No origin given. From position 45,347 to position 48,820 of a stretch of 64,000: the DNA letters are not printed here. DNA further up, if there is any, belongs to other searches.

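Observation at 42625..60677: Accessory-like region of about 18 kb dominated by membrane and extracytoplasmic proteins with split transporter components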

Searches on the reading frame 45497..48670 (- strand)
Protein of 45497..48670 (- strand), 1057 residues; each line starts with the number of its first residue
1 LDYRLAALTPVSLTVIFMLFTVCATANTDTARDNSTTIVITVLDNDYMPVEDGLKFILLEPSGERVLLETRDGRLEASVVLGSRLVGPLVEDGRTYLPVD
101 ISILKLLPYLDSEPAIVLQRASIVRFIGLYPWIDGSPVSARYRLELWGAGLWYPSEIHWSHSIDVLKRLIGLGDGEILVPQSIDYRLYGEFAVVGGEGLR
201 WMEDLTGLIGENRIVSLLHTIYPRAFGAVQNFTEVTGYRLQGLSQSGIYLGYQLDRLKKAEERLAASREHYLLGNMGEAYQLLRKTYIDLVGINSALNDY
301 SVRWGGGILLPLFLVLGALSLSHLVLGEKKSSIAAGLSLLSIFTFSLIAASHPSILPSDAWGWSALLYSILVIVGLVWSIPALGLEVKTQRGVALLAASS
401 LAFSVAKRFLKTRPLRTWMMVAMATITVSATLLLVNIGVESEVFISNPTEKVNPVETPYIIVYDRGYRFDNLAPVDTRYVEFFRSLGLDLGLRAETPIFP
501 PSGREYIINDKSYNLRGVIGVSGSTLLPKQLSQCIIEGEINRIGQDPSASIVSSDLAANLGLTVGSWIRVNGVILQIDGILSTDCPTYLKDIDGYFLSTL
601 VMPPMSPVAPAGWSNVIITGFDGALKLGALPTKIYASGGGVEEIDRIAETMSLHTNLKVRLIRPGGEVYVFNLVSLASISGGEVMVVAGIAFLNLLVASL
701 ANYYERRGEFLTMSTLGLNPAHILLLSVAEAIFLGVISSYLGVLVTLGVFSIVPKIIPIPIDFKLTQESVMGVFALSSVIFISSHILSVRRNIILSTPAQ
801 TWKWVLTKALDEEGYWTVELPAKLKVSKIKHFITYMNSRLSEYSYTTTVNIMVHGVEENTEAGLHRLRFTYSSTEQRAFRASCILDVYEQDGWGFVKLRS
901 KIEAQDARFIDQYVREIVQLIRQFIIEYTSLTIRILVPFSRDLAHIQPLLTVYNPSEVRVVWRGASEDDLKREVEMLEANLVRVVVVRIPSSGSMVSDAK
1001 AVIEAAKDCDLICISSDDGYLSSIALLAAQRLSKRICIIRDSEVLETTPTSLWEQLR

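Call 3: search_protein_families(library=pfam, proteins=[window:45497-48670:-], max_evalue=0.01)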
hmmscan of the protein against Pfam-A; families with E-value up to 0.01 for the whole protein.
window:45497-48670:- (1057 aa): 1 family
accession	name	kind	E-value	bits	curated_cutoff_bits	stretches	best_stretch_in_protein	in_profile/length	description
PF02687.27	FtsX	-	1.7e-08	35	25.5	1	686-790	6-113/120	FtsX-like permease C-terminal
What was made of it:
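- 45497..48670 (-): Giant FtsX-domain protein, short form (1057 aa). Layout: N-terminal TM, ectodomain 1, a 3-TM block, then one true FtsX unit, a ~160-aa conserved cytoplasmic domain and a C-terminal Rossmann-like extension. Pfam FtsX covers 686-790 (call 3).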

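Call 9: search_protein_families(library=ncbifam, proteins=[window:45497-48670:-], max_evalue=0.01)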
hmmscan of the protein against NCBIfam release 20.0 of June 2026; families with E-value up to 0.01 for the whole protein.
window:45497-48670:- (1057 aa): 1 family
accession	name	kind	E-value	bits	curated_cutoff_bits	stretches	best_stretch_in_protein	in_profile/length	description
TIGR03434.1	ADOP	subfamily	0.0043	15.2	622.3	1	672-768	266-362/803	ADOP family duplicated permease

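Call 28: search_solved_structures(query=window:45497-48670:-, max_evalue=1)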
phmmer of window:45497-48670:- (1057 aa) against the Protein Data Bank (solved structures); distinct sequences matched with E-value up to 1: 9.
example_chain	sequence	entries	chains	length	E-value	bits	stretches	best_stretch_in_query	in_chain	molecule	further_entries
9o9x_C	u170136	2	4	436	0.26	12.7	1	682-759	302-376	ABC transporter permease YtrF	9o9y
5gko_A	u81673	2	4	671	0.27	12.6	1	683-784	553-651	Macrolide export ATP-binding/permease protein MacB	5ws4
3swh_A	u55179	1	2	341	0.28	12.5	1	871-962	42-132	Protein unc-13 homolog A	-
6a30_A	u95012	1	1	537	0.57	11.5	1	871-961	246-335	Protein unc-13 homolog A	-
4y21_A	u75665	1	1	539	0.57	11.5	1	871-961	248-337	Protein unc-13 homolog A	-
5uf7_A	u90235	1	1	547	0.58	11.5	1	871-961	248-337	Protein unc-13 homolog A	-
7arh_C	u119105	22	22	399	0.65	11.3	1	684-763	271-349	Lipoprotein-releasing ABC transporter permease subunit LolC | Lipo-releasing system transmembrane protein lolC | Lipoprotein-releasing system transmembrane prot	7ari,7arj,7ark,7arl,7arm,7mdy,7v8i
7bpl_A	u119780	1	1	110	0.72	11.2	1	910-976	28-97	NF1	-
7mdx_A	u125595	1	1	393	0.88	10.9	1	684-759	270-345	Lipoprotein-releasing system transmembrane protein LolC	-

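Call 81: search_solved_structures(query=A6, max_evalue=1)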
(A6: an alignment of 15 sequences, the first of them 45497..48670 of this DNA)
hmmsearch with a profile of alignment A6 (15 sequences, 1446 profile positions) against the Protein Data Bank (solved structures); distinct sequences matched with E-value up to 1: 75 (the best 60 are shown).
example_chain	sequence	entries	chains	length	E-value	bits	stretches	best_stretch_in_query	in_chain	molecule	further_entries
2ek8_A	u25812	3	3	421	1.6e-17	65.6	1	53-336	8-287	Aminopeptidase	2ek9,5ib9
2anp_A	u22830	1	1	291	6e-11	43.8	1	249-342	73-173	leucyl aminopeptidase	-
9w37_A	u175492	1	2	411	9.3e-10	39.9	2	1168-1291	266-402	LolF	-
9w35_A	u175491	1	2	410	1e-09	39.8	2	1168-1291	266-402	LolF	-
9w2w_A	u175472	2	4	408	1.3e-09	39.4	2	1168-1291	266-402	LolF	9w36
7arh_C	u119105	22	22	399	1.8e-09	38.9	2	1174-1290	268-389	Lipoprotein-releasing ABC transporter permease subunit LolC | Lipo-releasing system transmembrane protein lolC | Lipoprotein-releasing system transmembrane prot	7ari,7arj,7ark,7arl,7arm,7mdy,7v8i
7mdx_A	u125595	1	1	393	2.5e-09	38.5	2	1174-1289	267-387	Lipoprotein-releasing system transmembrane protein LolC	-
3b35_A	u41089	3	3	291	2.6e-09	38.4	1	249-357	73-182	Bacterial leucyl aminopeptidase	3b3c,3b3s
3b3v_A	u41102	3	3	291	2.7e-09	38.3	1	249-340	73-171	Bacterial leucyl aminopeptidase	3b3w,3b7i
1amp_A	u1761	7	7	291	2.7e-09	38.3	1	249-340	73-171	AMINOPEPTIDASE | PROTEIN (AMINOPEPTIDASE) | BACTERIAL LEUCYL AMINOPEPTIDASE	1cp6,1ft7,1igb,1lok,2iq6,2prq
1rtq_A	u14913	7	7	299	2.9e-09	38.2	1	249-340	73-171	Bacterial leucyl aminopeptidase | Aminopeptidase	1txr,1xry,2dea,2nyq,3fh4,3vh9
9o9x_C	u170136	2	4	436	3.4e-09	38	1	1173-1290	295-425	ABC transporter permease YtrF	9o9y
3b3t_A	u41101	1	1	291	3.9e-09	37.8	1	249-340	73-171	Bacterial leucyl aminopeptidase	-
7arh_E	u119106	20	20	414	8.5e-09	36.7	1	1117-1289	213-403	Lipoprotein-releasing system transmembrane protein LolE | Lipoprotein transporter subunit LolE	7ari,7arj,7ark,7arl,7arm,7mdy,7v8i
7mdx_B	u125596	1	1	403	1.1e-08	36.3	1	1117-1288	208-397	Lipoprotein-releasing system transmembrane protein LolE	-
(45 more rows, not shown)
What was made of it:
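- Closest known: Pseudo-peptidase ectodomains. Same: Long-form orthologs carry a PA + M28-like ectodomain that matches aminopeptidases, TfR, GCPII and nicalin (call 81).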

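Call 82: search_solved_structures(query=A6, max_evalue=1e-10, show_alignments=2)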
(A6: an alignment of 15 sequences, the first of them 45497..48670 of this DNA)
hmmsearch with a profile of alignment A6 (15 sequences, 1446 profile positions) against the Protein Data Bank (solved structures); distinct sequences matched with E-value up to 1e-10: 2.
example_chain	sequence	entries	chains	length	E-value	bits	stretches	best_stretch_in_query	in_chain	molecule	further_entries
2ek8_A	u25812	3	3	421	1.6e-17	65.6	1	53-336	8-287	Aminopeptidase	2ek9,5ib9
2anp_A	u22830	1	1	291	6e-11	43.8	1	249-342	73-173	leucyl aminopeptidase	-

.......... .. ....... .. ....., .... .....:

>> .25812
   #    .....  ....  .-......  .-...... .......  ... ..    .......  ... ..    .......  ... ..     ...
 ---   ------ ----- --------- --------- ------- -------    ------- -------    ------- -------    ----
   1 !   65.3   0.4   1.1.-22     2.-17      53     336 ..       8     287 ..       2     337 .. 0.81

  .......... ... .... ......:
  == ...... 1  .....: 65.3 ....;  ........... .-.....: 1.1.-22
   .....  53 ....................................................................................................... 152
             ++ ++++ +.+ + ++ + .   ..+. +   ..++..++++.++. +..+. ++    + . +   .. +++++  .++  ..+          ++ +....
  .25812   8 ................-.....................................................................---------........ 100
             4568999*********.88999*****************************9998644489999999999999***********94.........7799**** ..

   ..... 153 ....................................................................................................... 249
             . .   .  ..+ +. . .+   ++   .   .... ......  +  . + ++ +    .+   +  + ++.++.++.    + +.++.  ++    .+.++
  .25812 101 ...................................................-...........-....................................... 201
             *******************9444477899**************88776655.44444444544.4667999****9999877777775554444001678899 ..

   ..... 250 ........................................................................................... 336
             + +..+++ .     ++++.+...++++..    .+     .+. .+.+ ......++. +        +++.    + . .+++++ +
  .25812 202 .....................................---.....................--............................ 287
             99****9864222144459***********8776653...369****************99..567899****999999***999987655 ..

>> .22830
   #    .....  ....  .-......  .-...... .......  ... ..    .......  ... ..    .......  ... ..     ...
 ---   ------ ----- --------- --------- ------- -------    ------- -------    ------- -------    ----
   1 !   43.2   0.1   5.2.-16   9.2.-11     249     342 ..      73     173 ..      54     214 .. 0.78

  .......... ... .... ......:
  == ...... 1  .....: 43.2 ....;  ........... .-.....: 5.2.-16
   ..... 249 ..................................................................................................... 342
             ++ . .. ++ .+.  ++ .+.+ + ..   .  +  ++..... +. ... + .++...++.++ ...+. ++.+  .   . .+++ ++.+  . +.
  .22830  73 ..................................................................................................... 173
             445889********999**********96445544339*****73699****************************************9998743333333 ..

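Call 101: search_protein_families(library=padloc, proteins=[window:45497-48670:-], max_evalue=0.001)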
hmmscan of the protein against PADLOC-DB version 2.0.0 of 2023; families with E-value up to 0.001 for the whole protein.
window:45497-48670:- (1057 aa): 2 families
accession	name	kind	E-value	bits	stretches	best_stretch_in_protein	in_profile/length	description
PDLC01991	CARF_m8--CARF_LolE_TM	-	2.6e-209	695.3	1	239-1057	10-810/810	-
PDLC01990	CARF_m8--CARF_Beta-galactosidase_LolE_TM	-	1.5e-93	312.2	1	50-1052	793-1786/1791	-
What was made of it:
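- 45497..48670 (-): PADLOC PDLC01991 'CARF_m8--CARF_LolE_TM' scores 695 bits and E 3e-209 over residues 239-1057, model positions 10-810 of 810 (call 101).
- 45500..45886 (-): C-terminal ~125-aa Rossmann-like extension, probably the CARF-like domain. It occurs only in the short forms. The PADLOC family name supplies the CARF label (call 101).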
